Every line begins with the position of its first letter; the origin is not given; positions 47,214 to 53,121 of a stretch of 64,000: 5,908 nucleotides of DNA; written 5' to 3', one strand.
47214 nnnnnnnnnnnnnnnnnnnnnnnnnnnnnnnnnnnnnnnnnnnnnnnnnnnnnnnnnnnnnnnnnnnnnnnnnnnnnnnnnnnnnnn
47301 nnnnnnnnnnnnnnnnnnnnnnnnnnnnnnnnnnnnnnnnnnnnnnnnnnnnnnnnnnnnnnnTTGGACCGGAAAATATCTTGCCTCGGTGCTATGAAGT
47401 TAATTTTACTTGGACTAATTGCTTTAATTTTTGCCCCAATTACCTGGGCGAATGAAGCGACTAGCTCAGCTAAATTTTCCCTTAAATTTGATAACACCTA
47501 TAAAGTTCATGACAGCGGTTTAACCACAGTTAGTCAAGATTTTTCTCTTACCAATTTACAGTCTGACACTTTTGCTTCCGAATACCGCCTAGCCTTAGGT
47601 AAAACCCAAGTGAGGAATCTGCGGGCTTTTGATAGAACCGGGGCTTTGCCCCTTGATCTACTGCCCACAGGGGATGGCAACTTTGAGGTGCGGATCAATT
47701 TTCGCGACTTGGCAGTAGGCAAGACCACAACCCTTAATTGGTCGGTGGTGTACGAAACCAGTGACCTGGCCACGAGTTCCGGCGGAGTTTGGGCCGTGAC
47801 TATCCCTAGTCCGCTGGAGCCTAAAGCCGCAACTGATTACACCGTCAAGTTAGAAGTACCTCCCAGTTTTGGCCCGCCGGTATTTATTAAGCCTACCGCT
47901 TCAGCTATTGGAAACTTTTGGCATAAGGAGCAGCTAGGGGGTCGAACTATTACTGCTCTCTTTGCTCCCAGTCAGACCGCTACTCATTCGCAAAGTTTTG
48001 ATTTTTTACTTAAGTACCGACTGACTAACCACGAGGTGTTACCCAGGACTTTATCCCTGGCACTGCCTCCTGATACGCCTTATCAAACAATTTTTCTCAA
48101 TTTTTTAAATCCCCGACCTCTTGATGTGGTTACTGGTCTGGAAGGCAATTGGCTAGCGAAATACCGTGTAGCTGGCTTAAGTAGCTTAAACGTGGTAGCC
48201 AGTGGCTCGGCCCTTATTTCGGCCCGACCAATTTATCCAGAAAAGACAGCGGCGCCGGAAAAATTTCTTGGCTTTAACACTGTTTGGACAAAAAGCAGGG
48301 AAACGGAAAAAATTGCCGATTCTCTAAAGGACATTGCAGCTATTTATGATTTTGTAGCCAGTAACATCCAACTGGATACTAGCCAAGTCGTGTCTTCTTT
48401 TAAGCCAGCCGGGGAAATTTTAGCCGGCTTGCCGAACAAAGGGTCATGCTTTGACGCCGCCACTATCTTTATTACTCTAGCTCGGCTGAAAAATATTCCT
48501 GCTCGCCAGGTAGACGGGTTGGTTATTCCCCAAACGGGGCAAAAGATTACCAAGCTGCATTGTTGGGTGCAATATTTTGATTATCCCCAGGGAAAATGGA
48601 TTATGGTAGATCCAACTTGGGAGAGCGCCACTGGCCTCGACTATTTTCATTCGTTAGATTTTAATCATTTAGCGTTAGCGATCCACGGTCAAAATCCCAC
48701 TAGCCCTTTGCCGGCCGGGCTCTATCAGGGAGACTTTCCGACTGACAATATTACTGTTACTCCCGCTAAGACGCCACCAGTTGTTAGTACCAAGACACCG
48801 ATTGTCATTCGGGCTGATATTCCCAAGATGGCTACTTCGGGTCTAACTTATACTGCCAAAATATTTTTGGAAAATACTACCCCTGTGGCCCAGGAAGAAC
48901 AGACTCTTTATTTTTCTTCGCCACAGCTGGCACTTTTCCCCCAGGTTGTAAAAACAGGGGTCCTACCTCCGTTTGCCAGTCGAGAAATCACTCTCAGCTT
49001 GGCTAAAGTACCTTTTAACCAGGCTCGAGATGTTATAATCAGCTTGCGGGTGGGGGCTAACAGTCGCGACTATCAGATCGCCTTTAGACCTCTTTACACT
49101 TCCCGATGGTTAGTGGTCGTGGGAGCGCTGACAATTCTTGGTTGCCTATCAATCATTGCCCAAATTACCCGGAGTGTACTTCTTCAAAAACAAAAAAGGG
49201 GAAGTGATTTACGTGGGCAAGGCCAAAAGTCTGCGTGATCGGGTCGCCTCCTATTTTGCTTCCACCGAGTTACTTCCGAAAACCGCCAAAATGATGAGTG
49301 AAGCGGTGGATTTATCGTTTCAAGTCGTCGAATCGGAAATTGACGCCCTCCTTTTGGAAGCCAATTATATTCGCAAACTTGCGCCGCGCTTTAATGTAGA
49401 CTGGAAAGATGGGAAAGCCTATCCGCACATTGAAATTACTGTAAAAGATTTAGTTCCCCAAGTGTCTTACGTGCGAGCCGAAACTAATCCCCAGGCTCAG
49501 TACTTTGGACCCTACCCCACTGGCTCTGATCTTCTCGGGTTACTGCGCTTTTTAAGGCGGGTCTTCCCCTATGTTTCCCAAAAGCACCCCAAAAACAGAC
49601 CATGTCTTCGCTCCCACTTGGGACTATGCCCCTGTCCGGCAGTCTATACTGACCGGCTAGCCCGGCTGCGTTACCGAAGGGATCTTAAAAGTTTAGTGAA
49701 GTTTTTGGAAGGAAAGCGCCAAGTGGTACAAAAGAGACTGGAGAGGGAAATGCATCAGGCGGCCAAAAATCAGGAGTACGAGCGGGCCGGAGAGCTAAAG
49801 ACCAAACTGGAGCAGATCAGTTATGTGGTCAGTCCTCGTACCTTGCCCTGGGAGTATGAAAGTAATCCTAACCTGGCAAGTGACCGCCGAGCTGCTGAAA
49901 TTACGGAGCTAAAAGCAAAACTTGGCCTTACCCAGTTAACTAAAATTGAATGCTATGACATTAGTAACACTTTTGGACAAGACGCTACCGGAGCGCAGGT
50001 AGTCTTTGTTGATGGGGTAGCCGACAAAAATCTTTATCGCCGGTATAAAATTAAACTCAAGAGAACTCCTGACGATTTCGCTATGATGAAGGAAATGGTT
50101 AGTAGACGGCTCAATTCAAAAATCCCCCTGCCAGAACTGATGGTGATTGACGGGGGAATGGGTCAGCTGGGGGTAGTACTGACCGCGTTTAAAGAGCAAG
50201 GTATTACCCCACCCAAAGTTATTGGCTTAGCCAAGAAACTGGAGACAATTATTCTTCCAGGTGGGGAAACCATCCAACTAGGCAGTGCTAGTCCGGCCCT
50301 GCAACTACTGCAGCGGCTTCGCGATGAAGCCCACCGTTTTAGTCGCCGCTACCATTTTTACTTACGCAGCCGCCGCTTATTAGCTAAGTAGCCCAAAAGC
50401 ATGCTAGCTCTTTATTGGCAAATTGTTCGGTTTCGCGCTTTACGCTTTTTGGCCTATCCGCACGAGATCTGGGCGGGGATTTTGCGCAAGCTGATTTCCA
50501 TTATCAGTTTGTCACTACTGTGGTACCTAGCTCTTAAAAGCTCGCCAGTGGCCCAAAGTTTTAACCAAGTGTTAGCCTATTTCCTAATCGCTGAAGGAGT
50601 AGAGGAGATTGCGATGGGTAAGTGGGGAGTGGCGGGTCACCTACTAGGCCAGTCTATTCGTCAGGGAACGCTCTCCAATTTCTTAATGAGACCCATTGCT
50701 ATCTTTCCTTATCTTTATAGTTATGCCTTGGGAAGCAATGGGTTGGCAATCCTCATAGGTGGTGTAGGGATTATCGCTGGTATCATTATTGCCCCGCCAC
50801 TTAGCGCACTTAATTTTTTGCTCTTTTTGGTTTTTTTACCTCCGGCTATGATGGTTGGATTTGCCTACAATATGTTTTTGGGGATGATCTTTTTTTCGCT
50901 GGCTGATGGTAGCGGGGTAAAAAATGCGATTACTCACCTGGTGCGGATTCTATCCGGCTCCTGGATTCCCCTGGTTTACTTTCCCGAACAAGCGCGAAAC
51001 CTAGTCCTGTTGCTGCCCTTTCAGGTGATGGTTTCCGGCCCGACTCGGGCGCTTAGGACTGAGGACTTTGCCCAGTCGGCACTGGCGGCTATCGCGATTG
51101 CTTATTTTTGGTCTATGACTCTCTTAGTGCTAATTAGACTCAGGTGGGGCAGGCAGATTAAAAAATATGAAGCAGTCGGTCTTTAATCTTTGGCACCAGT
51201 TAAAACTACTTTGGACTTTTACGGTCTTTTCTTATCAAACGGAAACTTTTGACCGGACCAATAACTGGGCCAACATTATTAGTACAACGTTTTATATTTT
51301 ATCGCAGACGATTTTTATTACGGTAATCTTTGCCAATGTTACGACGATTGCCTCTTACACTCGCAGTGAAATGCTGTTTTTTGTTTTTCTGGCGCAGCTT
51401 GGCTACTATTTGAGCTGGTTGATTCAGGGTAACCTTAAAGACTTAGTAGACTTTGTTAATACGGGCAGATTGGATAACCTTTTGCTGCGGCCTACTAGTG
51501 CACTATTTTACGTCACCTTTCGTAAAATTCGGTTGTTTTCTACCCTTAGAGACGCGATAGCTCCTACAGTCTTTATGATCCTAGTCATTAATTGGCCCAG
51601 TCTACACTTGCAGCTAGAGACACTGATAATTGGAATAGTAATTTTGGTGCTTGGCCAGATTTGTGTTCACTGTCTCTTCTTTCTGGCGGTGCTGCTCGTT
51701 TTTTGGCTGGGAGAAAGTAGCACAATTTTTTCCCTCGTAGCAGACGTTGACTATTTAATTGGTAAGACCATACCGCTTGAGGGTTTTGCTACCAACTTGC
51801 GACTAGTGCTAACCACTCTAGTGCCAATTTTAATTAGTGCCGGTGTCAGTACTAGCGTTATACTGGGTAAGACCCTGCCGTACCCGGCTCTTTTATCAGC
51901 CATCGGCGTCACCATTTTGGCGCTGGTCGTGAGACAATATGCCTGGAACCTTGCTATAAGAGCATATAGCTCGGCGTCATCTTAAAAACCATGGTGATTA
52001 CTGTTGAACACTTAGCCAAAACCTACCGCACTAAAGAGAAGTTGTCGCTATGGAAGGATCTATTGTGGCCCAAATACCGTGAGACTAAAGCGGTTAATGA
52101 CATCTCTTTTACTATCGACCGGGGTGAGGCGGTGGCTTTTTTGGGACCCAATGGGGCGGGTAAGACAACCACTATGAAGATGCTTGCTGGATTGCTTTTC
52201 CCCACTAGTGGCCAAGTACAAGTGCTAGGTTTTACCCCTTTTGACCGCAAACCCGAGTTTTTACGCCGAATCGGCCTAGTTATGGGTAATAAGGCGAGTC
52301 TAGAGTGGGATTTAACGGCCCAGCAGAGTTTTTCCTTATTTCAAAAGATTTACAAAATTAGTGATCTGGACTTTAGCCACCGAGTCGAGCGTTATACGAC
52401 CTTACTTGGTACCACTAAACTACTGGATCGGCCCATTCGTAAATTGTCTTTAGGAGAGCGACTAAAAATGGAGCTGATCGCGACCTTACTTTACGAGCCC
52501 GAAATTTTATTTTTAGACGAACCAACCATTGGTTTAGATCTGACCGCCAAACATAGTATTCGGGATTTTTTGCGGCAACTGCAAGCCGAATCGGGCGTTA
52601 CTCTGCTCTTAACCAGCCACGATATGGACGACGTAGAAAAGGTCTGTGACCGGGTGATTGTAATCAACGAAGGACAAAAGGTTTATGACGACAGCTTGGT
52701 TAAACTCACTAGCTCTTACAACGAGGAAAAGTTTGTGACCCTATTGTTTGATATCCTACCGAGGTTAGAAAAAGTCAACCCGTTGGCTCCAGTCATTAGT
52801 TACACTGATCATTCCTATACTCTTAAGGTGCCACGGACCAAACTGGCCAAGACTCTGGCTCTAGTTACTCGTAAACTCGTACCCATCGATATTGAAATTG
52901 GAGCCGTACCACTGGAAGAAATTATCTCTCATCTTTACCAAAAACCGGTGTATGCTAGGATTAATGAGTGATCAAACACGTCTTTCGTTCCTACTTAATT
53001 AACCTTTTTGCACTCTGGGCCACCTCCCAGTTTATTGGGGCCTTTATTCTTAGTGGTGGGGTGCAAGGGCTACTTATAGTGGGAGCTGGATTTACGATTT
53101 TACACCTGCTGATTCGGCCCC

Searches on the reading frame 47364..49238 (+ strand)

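Call 52: search_protein_families(library=pfam, proteins=[window:47364-49238:+], max_evalue=0.00001)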
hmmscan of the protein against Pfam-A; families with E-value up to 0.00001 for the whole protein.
window:47364-49238:+ (624 aa): 1 family
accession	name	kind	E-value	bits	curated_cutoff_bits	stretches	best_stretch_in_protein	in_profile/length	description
PF01841.26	Transglut_core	-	7.5e-14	52.4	23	1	314-417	8-108/108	Transglutaminase-like superfamily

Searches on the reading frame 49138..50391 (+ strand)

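Call 52: search_protein_families(library=pfam, proteins=[window:49138-50391:+], max_evalue=0.00001)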
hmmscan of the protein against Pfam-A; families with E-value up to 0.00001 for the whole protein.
window:49138-50391:+ (417 aa): 3 families
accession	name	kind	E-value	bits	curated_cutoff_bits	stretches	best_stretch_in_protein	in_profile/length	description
PF08459.17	UvrC_RNaseH_dom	-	2.8e-44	151.2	22.3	1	261-401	3-157/159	UvrC RNAse H endonuclease domain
PF02151.25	UVR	-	6e-09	35.8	21.5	1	197-228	3-34/36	UvrB/uvrC motif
PF01541.30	GIY-YIG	-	3.8e-08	34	22.6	1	12-83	3-74/78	GIY-YIG catalytic domain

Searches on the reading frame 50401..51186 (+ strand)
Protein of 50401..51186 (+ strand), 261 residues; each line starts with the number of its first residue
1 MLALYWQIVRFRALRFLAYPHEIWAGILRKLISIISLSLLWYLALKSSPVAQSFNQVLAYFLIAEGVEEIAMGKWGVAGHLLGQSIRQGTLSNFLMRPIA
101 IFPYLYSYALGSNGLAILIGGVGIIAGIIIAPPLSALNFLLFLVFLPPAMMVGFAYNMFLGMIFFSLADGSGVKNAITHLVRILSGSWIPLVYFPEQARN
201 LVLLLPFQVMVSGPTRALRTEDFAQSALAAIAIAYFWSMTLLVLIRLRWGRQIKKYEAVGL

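Call 52: search_protein_families(library=pfam, proteins=[window:50401-51186:+], max_evalue=0.00001)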
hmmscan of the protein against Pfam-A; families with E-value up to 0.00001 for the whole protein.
window:50401-51186:+ (261 aa): 1 family
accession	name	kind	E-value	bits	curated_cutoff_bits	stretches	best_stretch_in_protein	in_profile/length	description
PF06182.17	ABC2_membrane_6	-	3.2e-12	47.2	22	1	39-260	9-229/229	ABC-2 family transporter protein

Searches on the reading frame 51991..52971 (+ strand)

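Call 52: search_protein_families(library=pfam, proteins=[window:51991-52971:+], max_evalue=0.00001)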
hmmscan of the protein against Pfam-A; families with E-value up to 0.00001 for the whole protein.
window:51991-52971:+ (326 aa): 2 families
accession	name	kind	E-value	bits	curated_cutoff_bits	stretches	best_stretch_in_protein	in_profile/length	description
PF00005.33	ABC_tran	-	4.3e-26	92.6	25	1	35-179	1-136/137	ABC transporter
PF13304.12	AAA_21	-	4.6e-12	47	27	1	135-211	221-299/304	AAA domain, putative AbiEii toxin, Type IV TA system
